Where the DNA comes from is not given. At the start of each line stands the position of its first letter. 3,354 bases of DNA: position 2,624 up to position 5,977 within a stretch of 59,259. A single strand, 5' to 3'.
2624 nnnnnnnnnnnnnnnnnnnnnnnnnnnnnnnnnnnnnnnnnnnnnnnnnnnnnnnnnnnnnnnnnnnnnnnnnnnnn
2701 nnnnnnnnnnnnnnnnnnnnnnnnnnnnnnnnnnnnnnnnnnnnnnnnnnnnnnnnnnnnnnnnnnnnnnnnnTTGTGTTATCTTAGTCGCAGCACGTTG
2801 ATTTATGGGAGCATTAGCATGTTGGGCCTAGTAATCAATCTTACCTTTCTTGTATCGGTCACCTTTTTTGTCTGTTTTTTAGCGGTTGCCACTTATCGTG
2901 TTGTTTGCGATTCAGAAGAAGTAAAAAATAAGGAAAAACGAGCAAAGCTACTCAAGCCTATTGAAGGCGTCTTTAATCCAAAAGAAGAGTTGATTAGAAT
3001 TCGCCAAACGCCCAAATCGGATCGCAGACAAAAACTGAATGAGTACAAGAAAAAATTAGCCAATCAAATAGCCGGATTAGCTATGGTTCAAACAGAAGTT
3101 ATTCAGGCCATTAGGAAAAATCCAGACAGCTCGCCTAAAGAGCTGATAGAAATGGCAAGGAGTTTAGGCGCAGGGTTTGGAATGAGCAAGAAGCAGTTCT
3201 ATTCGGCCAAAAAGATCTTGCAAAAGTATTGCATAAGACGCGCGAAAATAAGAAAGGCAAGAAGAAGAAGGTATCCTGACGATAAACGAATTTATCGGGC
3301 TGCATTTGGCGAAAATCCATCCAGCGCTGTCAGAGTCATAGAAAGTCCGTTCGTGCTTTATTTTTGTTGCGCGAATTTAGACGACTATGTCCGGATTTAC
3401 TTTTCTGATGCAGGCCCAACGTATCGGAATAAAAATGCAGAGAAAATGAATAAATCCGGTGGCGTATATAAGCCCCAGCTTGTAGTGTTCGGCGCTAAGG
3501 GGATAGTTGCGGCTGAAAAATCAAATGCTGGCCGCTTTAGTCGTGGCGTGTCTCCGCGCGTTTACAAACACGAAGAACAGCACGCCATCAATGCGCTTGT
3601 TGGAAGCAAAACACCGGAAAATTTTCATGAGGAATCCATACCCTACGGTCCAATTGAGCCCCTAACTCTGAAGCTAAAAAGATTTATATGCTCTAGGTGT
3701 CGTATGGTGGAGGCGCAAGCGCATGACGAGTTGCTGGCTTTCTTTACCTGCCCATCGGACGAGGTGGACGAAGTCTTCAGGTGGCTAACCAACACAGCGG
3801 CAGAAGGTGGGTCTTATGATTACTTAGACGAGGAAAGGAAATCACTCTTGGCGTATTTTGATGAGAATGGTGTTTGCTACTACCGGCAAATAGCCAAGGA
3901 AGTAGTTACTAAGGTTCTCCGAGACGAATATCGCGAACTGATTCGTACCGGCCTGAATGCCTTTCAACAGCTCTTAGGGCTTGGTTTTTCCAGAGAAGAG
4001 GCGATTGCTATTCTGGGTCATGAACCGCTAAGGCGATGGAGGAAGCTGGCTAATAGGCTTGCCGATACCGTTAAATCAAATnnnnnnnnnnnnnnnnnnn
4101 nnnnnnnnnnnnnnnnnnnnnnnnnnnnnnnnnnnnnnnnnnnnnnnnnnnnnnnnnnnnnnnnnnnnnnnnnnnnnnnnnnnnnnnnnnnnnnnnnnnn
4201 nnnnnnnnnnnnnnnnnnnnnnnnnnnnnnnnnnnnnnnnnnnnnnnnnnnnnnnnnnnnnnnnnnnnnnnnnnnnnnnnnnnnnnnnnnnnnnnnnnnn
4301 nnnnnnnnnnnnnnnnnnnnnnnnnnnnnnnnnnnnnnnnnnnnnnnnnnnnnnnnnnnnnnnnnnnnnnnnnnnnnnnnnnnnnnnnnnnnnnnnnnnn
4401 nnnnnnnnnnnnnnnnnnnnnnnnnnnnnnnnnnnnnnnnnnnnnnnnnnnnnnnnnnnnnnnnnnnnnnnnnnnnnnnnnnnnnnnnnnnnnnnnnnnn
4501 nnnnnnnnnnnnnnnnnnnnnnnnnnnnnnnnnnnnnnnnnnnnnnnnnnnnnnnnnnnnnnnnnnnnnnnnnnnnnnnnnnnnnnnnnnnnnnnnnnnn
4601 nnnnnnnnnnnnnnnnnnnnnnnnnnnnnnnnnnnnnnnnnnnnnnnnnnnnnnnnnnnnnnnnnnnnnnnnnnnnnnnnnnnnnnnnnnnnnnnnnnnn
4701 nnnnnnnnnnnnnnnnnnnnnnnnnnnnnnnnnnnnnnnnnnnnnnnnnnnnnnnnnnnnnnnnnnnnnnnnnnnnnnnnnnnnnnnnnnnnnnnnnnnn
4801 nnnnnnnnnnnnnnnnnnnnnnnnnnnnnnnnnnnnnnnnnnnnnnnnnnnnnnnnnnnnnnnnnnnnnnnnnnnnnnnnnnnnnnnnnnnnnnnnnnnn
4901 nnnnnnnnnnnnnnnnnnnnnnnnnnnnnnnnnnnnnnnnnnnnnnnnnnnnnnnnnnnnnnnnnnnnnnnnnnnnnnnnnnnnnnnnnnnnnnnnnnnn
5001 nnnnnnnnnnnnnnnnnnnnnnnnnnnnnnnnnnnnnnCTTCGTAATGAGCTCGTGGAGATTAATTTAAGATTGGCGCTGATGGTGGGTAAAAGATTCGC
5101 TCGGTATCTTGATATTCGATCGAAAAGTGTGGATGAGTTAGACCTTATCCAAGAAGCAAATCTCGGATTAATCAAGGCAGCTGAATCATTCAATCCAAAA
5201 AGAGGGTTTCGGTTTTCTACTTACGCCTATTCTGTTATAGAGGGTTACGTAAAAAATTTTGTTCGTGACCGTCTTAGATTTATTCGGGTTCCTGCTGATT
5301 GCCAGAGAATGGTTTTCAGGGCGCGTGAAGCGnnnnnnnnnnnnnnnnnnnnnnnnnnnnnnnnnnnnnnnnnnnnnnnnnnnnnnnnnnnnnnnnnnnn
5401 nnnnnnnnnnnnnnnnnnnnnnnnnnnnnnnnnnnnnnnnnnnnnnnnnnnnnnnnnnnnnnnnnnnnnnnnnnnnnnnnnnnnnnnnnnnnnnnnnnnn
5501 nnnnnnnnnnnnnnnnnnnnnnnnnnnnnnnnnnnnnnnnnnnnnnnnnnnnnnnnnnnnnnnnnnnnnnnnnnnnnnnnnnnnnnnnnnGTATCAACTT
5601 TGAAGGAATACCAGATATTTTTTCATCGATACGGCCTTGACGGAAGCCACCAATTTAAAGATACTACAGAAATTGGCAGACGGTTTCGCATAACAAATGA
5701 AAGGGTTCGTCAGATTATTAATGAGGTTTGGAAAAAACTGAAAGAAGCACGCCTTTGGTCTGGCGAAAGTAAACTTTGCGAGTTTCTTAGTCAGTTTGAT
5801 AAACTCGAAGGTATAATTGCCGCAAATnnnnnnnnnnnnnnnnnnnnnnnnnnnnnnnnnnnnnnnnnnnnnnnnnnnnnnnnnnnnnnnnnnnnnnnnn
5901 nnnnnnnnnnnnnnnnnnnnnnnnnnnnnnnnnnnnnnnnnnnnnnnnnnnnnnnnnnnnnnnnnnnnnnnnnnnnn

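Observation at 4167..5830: Translationally coupled RNase III + degenerate sigma-70 operon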

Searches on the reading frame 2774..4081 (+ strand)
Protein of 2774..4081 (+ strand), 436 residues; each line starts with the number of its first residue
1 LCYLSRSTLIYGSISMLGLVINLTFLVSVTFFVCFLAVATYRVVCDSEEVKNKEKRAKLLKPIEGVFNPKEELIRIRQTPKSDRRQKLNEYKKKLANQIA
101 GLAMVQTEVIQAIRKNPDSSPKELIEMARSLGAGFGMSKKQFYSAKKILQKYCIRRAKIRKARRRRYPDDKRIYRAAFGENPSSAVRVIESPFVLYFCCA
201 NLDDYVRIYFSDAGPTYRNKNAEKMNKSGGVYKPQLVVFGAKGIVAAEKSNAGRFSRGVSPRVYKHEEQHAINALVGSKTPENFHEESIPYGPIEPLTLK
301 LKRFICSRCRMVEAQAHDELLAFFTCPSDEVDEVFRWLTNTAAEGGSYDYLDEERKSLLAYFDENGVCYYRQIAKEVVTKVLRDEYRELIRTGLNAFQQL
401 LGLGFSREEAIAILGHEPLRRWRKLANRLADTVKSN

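Call 3: search_protein_families(library=pfam, proteins=[window:2774-4081:+], max_evalue=0.01)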
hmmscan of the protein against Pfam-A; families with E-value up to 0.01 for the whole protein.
window:2774-4081:+ (436 aa): 0 families

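Call 4: search_protein_families(library=ncbifam, proteins=[window:2774-4081:+], max_evalue=0.01)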
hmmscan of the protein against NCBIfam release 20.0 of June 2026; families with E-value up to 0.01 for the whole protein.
window:2774-4081:+ (436 aa): 0 families

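Call 32: search_protein_families(library=phrogs, proteins=[window:2774-4081:+], max_evalue=0.001)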
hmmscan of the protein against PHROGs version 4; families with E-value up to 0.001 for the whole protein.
window:2774-4081:+ (436 aa): 0 families

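Call 58: search_solved_structures(query=window:2819-4081:+, max_evalue=1, show_alignments=1)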
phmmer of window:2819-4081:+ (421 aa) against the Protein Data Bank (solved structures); distinct sequences matched with E-value up to 1: 5.
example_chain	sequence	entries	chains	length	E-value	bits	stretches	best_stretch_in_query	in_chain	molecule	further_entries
6t9i_E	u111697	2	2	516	0.076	15.1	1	102-206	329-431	Transcription initiation factor TFIID subunit 6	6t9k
7olc_Li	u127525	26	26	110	0.13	14.3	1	43-134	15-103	60S ribosomal protein L36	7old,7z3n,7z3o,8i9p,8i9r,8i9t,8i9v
7qca_LII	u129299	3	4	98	0.25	13.4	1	50-126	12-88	60S ribosomal protein L36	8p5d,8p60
8kda_E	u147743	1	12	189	0.6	12.1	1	363-409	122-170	RNA-free ribonuclease P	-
8ssf_A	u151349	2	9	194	0.64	12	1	363-409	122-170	RNA-free ribonuclease P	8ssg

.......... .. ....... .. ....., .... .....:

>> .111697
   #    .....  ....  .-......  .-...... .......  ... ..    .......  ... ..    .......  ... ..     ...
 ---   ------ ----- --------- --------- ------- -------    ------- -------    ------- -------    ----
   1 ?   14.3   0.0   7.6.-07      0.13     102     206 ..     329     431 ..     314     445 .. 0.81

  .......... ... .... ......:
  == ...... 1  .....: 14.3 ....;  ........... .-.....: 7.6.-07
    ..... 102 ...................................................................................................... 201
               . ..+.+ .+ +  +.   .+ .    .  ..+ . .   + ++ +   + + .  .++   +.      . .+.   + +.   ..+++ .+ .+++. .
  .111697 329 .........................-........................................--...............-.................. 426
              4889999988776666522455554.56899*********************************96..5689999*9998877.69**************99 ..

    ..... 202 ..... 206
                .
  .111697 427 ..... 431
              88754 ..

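Call 59: search_protein_families(library=padloc, proteins=[window:2819-4081:+], max_evalue=0.01)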
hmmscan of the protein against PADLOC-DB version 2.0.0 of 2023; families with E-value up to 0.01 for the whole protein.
window:2819-4081:+ (421 aa): 0 families

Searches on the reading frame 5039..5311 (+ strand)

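Call 35: search_protein_families(library=ncbifam, proteins=[window:5039-5311:+], max_evalue=1)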
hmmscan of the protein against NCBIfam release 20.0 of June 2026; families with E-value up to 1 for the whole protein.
seq(91 aa): 50 families (the best 25 are shown)
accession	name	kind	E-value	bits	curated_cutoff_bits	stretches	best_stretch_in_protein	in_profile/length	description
NF041931.2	MzaA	equivalog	6.4e-20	71.6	800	1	2-85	477-554/726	MZA anti-phage system associated sigma-70 family RNA polymerase sigma factor MzaA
TIGR02997.1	Sig70-cyanoRpoD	subfamily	2.7e-18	66.3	384.5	1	2-86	76-154/298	RNA polymerase sigma factor, RpoD/SigA family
TIGR02394.1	rpoS_proteo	equivalog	5.1e-18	65.6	378.7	1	2-86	48-126/285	RNA polymerase sigma factor RpoS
NF004207.0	PRK05657.1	equivalog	1.3e-17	64.2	394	1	2-86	91-169/329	RNA polymerase sigma factor RpoS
TIGR02980.1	SigBFG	subfamily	3.1e-16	59.7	234.35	1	2-89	5-86/227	SigB/SigF/SigG family RNA polymerase sigma factor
TIGR02393.1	RpoD_Cterm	equivalog_domain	3.2e-16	59.7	354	1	2-86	2-80/238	RNA polymerase sigma factor RpoD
NF004208.0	PRK05658.1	equivalog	4.3e-16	59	555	1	3-85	395-471/631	RNA polymerase sigma factor RpoD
NF006666.0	PRK09210.1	equivalog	4.8e-16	59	572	1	3-86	135-212/370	RNA polymerase sigma factor RpoD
NF005920.0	PRK07921.1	subfamily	1.2e-15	57.4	464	1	2-86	92-170/328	RNA polymerase sigma factor SigB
NF004561.0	PRK05901.1-3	equivalog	1.6e-15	57.3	582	1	2-86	301-379/537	RNA polymerase sigma factor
NF005642.0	PRK07405.1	subfamily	2.1e-15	56.7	524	1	3-86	85-162/318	RNA polymerase sigma factor SigD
NF004562.0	PRK05901.1-4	equivalog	2.2e-15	56.2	779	1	2-86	318-396/571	RNA polymerase sigma factor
NF004560.0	PRK05901.1-1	equivalog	5.5e-15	55.4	711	1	2-86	280-358/516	RNA polymerase sigma factor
NF005785.0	PRK07598.1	equivalog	6.4e-15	54.9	554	1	3-86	178-255/415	RNA polymerase sigma factor SigC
TIGR02937.1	sigma70-ECF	superfamily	1.6e-14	53.9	42.9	1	2-79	3-72/165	sigma-70 family RNA polymerase sigma factor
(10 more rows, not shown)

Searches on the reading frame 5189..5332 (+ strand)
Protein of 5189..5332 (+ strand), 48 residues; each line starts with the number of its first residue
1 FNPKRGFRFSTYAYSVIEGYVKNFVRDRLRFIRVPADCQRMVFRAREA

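Call 34: search_solved_structures(query=window:5216-5332:+, max_evalue=10, show_alignments=5)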
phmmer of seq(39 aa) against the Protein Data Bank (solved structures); distinct sequences matched with E-value up to 10: 1.
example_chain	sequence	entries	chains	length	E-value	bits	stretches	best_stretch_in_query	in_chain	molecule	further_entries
3sae_A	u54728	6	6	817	1.3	12.6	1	3-35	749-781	Alpha-bisabolene synthase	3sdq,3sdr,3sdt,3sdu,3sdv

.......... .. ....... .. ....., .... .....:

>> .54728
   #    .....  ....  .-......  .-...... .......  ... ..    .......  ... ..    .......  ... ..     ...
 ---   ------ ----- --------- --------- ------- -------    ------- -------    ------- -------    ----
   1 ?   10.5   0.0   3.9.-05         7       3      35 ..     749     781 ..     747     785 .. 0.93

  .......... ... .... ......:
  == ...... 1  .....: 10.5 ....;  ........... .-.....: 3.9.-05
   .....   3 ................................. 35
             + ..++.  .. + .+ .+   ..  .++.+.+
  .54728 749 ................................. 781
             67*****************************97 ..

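Call 35: search_protein_families(library=ncbifam, proteins=[window:5189-5332:+], max_evalue=1)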
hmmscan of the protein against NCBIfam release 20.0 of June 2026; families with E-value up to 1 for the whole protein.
seq(48 aa): 29 families (the best 25 are shown)
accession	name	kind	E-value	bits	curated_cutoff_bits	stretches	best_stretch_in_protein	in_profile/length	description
TIGR02980.1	SigBFG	subfamily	1.5e-06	28.1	234.35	1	1-46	48-93/227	SigB/SigF/SigG family RNA polymerase sigma factor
TIGR02394.1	rpoS_proteo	equivalog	2.5e-06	27.2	378.7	1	1-39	91-129/285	RNA polymerase sigma factor RpoS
TIGR02997.1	Sig70-cyanoRpoD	subfamily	4.5e-06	26.1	384.5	1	1-44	119-162/298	RNA polymerase sigma factor, RpoD/SigA family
NF005644.0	PRK07408.1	subfamily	6.2e-06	26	261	1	1-43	73-115/258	RNA polymerase sigma factor SigF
NF004207.0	PRK05657.1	equivalog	4.2e-05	23.1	394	1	1-37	134-170/329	RNA polymerase sigma factor RpoS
NF005785.0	PRK07598.1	equivalog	6.5e-05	21.9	554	1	1-38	220-257/415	RNA polymerase sigma factor SigC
NF005642.0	PRK07405.1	subfamily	6.9e-05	22.2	524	1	1-37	127-163/318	RNA polymerase sigma factor SigD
NF041931.2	MzaA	equivalog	8.8e-05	21.5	800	1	1-36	520-555/726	MZA anti-phage system associated sigma-70 family RNA polymerase sigma factor MzaA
NF004565.0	PRK05901.2-3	equivalog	0.00019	20.4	484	1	1-36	298-333/501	RNA polymerase sigma factor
NF004615.0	PRK05949.1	subfamily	0.00023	20.2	530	1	1-37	136-172/327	RNA polymerase sigma factor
TIGR02393.1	RpoD_Cterm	equivalog_domain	0.00028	20.6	354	1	1-38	45-82/238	RNA polymerase sigma factor RpoD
NF004563.0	PRK05901.2-1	equivalog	0.0016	17.3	1020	1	4-38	291-325/489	RNA polymerase sigma factor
TIGR02392.1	rpoH_proteo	equivalog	0.0019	17.9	323.1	1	1-43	80-123/270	RNA polymerase sigma factor RpoH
NF006071.0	PRK08215.1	equivalog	0.0019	17.8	372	1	1-45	82-125/258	RNA polymerase sporulation sigma factor SigG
TIGR02885.1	spore_sigF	equivalog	0.0021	17.9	321.45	1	1-37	56-91/231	RNA polymerase sporulation sigma factor SigF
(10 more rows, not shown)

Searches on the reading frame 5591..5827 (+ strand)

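Call 35: search_protein_families(library=ncbifam, proteins=[window:5591-5827:+], max_evalue=1)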
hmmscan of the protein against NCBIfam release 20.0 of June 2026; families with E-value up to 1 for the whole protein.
seq(79 aa): 22 families
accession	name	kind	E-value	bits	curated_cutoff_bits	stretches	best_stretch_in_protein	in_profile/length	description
TIGR02393.1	RpoD_Cterm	equivalog_domain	2.2e-07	30.7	354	1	5-54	180-228/238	RNA polymerase sigma factor RpoD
NF005920.0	PRK07921.1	subfamily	6.6e-07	28.6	464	1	5-53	270-317/328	RNA polymerase sigma factor SigB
NF004564.0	PRK05901.2-2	equivalog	7.5e-07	28.2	617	1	4-53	433-482/500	RNA polymerase sigma factor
NF041931.2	MzaA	equivalog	1.8e-06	27.1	800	1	5-67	657-715/726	MZA anti-phage system associated sigma-70 family RNA polymerase sigma factor MzaA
NF004208.0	PRK05658.1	equivalog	1e-05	24.8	555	1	5-53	572-619/631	RNA polymerase sigma factor RpoD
NF006666.0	PRK09210.1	equivalog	1.1e-05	24.9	572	1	4-53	311-359/370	RNA polymerase sigma factor RpoD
TIGR02997.1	Sig70-cyanoRpoD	subfamily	1.3e-05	24.6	384.5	1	5-51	253-298/298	RNA polymerase sigma factor, RpoD/SigA family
NF005643.0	PRK07406.1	equivalog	1.3e-05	24.4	500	1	5-52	339-385/397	RNA polymerase sigma factor RpoD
NF004207.0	PRK05657.1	equivalog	1.9e-05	24.2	394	1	5-53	269-316/329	RNA polymerase sigma factor RpoS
TIGR02394.1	rpoS_proteo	equivalog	5.3e-05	22.9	378.7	1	5-53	226-273/285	RNA polymerase sigma factor RpoS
NF005785.0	PRK07598.1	equivalog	0.0001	21.3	554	1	3-54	352-402/415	RNA polymerase sigma factor SigC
NF005642.0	PRK07405.1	subfamily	0.00016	21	524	1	6-54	262-309/318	RNA polymerase sigma factor SigD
NF004562.0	PRK05901.1-4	equivalog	0.0002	20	779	1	5-52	496-542/571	RNA polymerase sigma factor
NF004566.0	PRK05901.2-4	equivalog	0.00039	19.7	531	1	5-53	385-433/448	RNA polymerase sigma factor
NF004561.0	PRK05901.1-3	equivalog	0.0009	18.5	582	1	10-51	484-524/537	RNA polymerase sigma factor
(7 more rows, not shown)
